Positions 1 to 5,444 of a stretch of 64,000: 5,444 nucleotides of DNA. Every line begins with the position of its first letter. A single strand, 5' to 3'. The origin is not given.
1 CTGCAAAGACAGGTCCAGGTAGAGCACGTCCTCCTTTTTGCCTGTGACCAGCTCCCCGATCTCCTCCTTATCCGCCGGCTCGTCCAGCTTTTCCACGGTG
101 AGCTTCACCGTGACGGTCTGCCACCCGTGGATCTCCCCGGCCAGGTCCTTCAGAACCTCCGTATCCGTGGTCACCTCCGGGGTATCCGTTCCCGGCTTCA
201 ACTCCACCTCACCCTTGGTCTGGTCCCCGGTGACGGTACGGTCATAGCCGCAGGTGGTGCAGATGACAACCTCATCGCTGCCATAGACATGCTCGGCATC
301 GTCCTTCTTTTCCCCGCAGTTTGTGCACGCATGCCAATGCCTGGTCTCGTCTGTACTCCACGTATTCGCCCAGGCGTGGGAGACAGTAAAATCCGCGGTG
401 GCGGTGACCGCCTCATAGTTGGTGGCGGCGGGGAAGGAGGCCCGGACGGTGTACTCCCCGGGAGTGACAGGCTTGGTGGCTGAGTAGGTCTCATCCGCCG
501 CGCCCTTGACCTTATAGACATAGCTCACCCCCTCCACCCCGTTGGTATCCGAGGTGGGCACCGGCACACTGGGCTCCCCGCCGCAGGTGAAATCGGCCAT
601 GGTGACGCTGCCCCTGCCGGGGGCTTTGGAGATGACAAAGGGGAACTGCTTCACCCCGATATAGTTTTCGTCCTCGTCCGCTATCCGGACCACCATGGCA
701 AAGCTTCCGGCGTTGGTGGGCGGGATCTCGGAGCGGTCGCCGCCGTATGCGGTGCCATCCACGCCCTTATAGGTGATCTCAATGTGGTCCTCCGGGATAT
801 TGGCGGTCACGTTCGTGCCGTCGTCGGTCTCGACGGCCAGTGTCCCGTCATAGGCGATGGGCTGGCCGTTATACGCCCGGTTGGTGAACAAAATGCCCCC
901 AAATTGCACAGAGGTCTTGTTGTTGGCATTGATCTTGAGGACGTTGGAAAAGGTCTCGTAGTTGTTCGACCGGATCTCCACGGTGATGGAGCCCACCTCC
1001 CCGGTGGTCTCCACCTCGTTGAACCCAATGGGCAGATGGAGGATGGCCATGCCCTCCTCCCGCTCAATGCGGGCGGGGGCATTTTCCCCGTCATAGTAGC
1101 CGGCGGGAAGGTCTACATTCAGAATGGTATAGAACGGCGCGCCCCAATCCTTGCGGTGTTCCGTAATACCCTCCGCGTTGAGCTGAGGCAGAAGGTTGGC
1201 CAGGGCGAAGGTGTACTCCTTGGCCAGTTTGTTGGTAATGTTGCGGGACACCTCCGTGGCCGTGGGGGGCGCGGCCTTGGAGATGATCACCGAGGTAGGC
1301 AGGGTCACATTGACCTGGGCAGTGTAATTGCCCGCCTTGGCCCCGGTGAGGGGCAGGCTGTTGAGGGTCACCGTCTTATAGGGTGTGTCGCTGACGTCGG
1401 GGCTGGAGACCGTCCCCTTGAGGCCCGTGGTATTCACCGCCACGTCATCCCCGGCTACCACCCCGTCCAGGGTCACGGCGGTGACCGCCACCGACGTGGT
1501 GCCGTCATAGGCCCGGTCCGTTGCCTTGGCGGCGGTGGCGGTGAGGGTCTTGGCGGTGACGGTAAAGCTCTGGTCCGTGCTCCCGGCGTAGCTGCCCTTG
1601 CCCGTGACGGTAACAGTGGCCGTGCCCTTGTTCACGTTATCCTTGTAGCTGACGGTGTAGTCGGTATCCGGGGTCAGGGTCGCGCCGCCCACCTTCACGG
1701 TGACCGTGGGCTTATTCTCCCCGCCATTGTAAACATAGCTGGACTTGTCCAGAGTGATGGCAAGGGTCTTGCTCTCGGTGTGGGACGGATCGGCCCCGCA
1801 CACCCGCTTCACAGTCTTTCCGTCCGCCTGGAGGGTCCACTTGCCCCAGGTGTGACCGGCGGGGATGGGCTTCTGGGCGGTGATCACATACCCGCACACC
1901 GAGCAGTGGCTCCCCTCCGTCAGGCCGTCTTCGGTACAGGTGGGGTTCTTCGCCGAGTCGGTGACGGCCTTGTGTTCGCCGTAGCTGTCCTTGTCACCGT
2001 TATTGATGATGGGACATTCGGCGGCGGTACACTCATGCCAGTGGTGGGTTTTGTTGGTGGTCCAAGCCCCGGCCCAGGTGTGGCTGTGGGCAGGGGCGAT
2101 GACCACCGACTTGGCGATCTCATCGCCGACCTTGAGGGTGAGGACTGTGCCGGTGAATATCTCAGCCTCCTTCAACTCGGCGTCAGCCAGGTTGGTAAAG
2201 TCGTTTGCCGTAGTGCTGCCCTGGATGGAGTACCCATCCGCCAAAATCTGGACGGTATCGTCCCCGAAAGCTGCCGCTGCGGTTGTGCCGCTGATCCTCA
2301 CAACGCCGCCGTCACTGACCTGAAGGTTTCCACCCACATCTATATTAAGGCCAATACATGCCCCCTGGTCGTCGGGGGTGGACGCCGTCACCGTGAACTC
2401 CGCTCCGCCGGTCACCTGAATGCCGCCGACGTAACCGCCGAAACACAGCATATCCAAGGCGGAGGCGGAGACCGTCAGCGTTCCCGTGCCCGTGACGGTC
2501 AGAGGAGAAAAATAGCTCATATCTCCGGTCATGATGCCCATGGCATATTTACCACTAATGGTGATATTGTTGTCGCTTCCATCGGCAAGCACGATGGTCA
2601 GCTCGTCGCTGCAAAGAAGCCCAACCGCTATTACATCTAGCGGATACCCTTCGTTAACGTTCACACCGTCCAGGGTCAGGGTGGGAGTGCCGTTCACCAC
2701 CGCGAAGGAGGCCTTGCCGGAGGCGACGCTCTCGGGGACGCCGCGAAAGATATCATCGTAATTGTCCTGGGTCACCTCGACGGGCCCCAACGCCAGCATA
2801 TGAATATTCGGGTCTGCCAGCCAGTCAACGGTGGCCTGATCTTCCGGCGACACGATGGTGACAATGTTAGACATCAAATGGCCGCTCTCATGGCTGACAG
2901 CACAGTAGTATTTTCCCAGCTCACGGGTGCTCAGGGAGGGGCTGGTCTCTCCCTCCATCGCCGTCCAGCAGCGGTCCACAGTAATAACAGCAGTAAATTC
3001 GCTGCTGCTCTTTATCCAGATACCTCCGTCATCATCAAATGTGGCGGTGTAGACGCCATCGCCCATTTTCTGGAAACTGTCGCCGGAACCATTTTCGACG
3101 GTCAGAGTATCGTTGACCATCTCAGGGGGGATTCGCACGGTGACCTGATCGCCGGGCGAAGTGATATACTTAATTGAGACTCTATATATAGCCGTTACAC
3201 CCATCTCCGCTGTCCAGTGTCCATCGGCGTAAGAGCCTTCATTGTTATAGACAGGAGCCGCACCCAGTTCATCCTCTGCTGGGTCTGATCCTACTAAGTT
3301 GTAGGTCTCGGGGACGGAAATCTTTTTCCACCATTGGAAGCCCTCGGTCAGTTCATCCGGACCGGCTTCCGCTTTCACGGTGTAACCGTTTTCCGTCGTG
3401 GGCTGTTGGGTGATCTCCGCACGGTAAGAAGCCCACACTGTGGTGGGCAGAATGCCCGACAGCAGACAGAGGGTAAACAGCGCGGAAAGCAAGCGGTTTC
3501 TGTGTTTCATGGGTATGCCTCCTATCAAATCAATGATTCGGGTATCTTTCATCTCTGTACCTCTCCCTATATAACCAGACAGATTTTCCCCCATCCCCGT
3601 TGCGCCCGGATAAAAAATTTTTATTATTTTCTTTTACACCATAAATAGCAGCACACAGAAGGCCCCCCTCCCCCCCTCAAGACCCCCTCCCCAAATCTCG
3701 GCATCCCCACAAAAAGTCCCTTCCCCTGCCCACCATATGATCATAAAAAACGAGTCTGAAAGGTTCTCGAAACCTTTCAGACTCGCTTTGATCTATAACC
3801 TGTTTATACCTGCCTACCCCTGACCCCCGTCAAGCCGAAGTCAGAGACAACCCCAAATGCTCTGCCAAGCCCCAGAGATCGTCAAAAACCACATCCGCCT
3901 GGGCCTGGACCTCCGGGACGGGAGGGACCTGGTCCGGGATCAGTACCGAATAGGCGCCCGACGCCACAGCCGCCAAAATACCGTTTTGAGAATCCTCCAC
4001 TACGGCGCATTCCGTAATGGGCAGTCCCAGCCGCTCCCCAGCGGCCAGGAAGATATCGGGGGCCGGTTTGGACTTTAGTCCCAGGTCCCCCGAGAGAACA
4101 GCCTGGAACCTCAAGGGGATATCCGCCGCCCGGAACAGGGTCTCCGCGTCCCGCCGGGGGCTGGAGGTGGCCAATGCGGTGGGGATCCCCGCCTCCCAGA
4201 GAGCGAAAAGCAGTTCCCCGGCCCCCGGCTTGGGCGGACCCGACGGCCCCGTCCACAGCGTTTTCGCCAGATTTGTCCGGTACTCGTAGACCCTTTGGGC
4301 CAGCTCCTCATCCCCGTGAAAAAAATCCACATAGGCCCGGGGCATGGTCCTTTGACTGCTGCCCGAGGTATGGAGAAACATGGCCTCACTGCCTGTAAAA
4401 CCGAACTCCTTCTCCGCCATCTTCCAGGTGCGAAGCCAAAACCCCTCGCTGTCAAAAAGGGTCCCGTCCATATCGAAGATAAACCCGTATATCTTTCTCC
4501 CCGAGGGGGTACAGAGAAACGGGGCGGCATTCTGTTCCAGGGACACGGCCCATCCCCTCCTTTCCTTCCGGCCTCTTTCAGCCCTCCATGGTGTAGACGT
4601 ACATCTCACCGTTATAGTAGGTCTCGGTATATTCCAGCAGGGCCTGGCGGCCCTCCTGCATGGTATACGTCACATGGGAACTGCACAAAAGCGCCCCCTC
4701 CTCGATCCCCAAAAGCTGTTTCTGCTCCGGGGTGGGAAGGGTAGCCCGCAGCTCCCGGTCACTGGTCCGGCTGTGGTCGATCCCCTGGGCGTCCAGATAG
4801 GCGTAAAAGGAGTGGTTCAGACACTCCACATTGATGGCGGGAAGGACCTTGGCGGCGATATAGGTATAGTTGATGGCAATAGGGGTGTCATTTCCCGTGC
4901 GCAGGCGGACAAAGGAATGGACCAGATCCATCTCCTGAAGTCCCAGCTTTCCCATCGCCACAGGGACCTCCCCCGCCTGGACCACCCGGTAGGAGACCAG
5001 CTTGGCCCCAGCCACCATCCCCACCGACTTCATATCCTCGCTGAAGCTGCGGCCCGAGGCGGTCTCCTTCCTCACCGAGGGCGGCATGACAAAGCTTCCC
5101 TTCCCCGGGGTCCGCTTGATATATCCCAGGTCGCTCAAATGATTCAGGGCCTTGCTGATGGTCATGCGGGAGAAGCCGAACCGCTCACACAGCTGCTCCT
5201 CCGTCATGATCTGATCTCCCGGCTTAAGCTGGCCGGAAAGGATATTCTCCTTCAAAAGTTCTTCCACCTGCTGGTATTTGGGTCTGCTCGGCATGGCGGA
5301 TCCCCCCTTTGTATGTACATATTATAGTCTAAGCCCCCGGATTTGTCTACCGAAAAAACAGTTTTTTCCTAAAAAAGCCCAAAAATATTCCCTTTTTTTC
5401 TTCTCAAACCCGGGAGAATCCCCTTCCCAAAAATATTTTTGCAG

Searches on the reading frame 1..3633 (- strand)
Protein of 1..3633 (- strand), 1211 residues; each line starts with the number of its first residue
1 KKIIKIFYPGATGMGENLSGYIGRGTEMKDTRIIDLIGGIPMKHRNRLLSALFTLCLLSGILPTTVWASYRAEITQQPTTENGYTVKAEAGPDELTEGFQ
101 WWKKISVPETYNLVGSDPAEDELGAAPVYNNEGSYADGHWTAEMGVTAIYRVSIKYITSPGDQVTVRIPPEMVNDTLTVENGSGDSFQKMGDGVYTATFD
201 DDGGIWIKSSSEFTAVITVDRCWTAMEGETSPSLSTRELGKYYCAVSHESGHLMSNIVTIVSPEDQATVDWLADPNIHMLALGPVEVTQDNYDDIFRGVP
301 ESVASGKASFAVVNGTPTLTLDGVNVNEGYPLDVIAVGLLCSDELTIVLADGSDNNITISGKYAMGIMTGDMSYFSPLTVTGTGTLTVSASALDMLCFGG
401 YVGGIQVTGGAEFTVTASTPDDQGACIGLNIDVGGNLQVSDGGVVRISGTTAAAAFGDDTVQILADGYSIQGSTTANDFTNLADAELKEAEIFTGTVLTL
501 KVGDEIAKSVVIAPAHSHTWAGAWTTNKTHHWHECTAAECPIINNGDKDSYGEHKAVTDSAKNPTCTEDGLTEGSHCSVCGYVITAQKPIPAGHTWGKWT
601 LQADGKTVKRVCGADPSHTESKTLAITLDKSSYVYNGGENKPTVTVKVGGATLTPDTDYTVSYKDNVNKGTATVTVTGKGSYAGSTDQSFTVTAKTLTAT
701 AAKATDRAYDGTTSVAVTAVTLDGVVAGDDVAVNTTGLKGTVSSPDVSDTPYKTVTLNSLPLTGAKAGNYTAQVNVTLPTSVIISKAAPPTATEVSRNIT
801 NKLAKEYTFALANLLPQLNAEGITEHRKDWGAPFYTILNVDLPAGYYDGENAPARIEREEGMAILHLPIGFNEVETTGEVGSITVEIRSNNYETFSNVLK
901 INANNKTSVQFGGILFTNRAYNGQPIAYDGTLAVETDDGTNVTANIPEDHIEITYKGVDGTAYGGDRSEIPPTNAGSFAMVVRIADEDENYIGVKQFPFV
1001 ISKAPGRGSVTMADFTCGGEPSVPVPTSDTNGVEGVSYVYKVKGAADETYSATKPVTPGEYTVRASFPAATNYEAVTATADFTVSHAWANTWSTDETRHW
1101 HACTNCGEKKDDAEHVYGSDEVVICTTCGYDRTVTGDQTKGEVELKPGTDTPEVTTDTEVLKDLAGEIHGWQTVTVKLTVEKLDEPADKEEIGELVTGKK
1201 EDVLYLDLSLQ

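Call 15: search_protein_families(library=pfam, proteins=[window:1-3633:-], max_evalue=0.0001)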
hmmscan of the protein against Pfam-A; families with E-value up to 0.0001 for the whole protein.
window:1-3633:- (1211 aa): 1 family
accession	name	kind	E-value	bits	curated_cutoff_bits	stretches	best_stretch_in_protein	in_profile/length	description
PF18657.6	YDG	-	7.3e-13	49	25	1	693-772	1-80/85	YDG domain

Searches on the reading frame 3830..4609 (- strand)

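Call 15: search_protein_families(library=pfam, proteins=[window:3830-4609:-], max_evalue=0.0001)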
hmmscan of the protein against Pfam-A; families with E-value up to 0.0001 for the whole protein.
window:3830-4609:- (259 aa): 4 families
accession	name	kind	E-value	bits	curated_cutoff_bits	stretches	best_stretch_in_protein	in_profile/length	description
PF00702.32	Hydrolase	-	1.2e-24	88.2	26.4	1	43-218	4-191/191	haloacid dehalogenase-like hydrolase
PF13419.12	HAD_2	-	1.3e-22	81.2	23.8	1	44-223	2-177/178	Haloacid dehalogenase-like hydrolase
PF12710.13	HAD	-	3.3e-05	24.8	27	1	44-175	2-131/189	haloacid dehalogenase-like hydrolase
PF13242.12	Hydrolase_like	-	3.3e-05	24.2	22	1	180-246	3-73/75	HAD-hyrolase-like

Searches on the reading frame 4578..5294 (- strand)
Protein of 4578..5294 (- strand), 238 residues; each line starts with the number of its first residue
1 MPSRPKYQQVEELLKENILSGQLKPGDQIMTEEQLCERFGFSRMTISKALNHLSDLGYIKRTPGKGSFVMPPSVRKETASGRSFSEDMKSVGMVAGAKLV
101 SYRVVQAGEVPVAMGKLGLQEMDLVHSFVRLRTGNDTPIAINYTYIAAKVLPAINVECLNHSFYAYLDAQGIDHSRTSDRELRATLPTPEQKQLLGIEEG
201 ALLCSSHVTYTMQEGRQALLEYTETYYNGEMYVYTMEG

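Call 15: search_protein_families(library=pfam, proteins=[window:4578-5294:-], max_evalue=0.0001)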
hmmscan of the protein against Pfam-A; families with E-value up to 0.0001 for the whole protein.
window:4578-5294:- (238 aa): 3 families
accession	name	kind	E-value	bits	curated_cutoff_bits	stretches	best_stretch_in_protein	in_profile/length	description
PF07702.18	UTRA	-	1.9e-23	83.3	23.8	1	92-232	3-140/141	UTRA domain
PF00392.27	GntR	-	3.5e-18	65.4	27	1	6-69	1-64/64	Bacterial regulatory proteins, gntR family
PF12802.13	MarR_2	-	2.8e-05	24.6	27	1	30-63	21-54/61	MarR family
